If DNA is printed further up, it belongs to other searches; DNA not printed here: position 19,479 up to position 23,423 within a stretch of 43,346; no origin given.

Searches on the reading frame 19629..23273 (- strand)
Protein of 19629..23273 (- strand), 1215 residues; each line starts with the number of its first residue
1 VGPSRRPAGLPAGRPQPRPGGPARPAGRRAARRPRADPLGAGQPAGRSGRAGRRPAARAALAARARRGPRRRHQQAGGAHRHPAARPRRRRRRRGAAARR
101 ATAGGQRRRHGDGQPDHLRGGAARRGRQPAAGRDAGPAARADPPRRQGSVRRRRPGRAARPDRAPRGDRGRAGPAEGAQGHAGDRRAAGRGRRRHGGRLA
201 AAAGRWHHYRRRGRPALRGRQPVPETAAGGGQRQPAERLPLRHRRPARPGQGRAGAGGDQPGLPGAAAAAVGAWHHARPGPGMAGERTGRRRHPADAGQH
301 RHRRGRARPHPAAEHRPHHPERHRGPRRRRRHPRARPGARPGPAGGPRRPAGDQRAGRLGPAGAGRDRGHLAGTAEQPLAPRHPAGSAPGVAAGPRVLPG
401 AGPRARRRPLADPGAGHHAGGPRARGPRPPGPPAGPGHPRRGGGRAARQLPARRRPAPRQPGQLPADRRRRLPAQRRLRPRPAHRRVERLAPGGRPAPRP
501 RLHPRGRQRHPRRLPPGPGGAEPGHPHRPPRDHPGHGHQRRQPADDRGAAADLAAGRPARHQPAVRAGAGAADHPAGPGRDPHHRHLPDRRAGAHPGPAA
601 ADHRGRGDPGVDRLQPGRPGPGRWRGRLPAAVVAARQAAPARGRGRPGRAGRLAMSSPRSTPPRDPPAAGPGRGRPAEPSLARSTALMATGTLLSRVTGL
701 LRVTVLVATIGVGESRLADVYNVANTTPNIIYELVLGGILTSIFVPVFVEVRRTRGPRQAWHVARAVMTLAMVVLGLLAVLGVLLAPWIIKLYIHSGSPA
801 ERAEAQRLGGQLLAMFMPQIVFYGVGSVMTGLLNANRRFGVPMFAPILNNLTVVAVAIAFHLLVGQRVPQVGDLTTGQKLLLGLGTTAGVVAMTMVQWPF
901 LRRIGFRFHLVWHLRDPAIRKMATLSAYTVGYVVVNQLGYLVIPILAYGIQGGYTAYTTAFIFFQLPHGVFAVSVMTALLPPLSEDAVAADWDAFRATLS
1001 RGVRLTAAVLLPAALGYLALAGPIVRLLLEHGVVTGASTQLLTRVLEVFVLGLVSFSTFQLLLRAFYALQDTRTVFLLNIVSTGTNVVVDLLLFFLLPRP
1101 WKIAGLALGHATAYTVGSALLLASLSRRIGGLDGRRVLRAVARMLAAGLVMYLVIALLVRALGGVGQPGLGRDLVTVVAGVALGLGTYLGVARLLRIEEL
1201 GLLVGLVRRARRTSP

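Call 44: search_protein_families(library=pfam, proteins=[window:19629-23273:-], max_evalue=0.00001)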
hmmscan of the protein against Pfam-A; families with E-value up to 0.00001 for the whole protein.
window:19629-23273:- (1215 aa): 2 families
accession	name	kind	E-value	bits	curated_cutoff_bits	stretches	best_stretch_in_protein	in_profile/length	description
PF03023.19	MurJ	-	2.1e-88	297.3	27.4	1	713-1158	6-432/451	Lipid II flippase MurJ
PF01554.23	MatE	-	7e-06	26.3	24.9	0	967-1091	40-160/161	MatE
